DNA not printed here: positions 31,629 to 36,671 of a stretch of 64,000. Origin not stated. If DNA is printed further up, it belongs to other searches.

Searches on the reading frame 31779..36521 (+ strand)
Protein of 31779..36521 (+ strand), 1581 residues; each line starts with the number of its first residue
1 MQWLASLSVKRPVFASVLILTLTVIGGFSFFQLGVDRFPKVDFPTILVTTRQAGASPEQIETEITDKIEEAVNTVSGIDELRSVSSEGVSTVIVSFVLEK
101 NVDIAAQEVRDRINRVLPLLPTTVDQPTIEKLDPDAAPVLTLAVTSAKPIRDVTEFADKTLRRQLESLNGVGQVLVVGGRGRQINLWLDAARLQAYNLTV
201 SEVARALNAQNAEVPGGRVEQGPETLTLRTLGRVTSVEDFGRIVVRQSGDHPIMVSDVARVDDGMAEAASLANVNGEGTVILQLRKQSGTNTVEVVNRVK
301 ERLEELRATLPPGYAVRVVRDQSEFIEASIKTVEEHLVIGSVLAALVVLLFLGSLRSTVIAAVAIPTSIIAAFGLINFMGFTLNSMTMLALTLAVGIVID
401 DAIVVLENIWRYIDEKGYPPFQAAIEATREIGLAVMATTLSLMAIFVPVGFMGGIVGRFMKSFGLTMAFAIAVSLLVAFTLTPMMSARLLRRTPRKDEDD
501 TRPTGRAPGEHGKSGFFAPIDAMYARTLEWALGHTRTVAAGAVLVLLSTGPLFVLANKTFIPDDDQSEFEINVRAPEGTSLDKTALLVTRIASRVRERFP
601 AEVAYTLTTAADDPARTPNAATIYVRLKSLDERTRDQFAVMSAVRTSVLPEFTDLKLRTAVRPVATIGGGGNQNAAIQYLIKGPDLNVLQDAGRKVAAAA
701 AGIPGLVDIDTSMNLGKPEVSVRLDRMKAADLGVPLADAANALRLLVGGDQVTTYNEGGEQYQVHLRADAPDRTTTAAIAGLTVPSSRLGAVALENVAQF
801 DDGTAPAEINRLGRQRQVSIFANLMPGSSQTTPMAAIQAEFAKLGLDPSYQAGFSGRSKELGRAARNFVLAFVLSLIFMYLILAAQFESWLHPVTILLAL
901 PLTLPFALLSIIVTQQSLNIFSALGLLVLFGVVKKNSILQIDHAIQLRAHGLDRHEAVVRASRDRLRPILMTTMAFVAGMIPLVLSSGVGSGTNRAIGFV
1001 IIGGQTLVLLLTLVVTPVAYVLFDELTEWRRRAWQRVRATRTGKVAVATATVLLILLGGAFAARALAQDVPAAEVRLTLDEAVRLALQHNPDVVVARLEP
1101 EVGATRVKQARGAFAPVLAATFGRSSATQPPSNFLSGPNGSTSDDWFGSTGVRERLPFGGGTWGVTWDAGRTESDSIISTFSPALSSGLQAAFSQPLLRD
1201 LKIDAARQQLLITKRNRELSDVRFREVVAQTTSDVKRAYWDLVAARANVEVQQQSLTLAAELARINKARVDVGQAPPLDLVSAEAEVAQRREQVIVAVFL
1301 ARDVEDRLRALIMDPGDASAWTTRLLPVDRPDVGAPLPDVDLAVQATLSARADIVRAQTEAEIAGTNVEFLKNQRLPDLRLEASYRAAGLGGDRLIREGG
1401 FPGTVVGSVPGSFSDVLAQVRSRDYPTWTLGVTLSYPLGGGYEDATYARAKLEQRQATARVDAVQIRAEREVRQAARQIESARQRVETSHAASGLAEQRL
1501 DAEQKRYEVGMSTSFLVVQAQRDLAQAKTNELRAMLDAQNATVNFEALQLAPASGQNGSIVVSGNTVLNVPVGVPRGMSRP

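Call 75: search_protein_families(library=pfam, proteins=[window:31779-36521:+], max_evalue=0.0001)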
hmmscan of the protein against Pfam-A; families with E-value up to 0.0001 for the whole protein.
window:31779-36521:+ (1581 aa): 2 families
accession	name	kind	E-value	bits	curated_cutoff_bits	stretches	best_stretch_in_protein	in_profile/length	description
PF00873.25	ACR_tran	-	7.5e-278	924.8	28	1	5-1024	2-1021/1021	AcrB/AcrD/AcrF family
PF02321.23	OEP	-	1e-47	162.9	22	2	1343-1548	4-185/187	Outer membrane efflux protein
